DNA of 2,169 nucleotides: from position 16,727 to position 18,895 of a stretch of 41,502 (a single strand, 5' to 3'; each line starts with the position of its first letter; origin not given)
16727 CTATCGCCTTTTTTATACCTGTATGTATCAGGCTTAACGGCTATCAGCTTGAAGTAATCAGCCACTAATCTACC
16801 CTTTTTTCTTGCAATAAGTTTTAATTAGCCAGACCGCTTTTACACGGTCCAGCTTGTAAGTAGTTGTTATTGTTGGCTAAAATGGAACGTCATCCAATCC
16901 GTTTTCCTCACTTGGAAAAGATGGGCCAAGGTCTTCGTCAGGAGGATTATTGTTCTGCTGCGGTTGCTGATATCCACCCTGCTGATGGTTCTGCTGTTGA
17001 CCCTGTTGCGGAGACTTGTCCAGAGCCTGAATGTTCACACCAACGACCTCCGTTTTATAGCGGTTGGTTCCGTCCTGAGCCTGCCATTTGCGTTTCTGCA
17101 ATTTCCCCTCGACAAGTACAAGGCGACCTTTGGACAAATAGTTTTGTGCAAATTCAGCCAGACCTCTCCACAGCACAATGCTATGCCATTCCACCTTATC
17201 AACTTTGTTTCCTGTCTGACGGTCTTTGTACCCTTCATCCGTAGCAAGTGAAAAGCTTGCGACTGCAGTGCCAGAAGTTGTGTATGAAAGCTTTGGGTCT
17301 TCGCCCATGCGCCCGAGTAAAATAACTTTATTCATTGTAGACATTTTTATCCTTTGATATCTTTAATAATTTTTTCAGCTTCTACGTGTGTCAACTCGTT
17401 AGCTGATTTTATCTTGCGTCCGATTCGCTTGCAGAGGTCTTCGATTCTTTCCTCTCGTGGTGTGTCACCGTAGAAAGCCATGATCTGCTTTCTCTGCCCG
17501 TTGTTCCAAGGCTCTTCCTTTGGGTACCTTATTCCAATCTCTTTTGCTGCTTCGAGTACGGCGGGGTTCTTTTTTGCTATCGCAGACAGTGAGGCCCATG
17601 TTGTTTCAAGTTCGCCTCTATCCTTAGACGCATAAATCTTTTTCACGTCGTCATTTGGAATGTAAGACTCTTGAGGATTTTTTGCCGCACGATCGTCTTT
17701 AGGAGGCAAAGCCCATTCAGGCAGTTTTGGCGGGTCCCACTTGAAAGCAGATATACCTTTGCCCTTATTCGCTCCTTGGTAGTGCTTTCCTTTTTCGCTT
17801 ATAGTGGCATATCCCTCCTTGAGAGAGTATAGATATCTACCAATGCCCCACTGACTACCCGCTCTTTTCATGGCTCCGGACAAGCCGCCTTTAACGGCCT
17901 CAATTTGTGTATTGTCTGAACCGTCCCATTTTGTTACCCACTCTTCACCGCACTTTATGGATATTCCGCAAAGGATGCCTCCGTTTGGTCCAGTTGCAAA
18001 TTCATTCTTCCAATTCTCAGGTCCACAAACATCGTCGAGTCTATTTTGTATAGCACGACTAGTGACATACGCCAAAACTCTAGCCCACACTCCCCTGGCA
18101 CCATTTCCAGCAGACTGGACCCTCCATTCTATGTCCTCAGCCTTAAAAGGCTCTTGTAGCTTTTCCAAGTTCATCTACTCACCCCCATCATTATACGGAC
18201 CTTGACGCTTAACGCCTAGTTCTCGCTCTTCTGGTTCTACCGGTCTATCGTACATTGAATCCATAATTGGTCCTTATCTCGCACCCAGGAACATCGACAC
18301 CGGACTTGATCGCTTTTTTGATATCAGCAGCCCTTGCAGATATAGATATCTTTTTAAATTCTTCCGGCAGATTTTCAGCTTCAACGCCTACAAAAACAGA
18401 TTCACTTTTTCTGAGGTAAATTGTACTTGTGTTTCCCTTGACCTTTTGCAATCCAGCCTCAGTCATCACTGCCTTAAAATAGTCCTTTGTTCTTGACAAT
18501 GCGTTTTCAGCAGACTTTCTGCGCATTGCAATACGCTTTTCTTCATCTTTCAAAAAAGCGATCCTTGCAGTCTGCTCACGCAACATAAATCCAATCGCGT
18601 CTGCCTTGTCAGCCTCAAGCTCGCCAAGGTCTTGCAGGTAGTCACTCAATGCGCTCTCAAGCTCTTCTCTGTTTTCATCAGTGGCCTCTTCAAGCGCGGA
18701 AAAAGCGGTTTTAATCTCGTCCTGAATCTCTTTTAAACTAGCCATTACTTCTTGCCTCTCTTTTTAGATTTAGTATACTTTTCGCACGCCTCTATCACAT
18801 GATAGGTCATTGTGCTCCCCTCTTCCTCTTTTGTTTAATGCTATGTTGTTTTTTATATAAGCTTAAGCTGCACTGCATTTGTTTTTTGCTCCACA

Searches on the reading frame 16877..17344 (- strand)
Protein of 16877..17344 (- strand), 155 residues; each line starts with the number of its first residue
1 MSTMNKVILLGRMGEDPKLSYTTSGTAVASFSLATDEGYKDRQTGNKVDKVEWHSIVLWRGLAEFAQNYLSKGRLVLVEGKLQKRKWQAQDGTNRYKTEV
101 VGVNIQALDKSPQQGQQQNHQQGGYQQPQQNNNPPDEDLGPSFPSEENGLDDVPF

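Call 44: search_protein_families(library=pfam, proteins=[window:16877-17344:-], max_evalue=0.01)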
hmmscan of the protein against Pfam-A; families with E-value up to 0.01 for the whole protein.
window:16877-17344:- (155 aa): 1 family
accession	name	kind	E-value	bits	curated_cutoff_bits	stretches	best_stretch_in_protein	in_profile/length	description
PF00436.31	SSB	-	6.7e-35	119.7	26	1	4-107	1-103/104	Single-strand binding protein family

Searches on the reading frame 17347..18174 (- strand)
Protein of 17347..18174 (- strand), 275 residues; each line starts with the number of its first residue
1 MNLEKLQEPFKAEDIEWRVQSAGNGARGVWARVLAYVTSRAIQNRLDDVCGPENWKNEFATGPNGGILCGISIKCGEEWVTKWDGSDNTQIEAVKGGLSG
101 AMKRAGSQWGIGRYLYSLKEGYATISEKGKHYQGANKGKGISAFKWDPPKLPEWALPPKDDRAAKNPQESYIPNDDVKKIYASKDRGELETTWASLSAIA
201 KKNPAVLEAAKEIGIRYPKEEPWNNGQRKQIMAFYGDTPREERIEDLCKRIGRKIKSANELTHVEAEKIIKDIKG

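Call 44: search_protein_families(library=pfam, proteins=[window:17347-18174:-], max_evalue=0.01)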
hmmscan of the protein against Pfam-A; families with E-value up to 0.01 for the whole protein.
window:17347-18174:- (275 aa): 1 family
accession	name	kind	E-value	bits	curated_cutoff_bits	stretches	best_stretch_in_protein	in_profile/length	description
PF04098.21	Rad52_Rad22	-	3.3e-18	66.5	20.3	1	4-124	7-143/153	Rad52/22 family double-strand break repair protein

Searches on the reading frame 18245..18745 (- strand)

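Call 44: search_protein_families(library=pfam, proteins=[window:18245-18745:-], max_evalue=0.01)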
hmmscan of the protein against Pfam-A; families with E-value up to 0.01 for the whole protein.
window:18245-18745:- (166 aa): 2 families
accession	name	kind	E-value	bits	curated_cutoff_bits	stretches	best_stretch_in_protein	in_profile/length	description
PF05565.16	Sipho_Gp157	-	3.6e-30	105.5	28.6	1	7-160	5-156/162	Siphovirus Gp157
PF23984.1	DUF7307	-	0.00067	20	27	1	57-125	4-72/129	Pam3 gp33-like protein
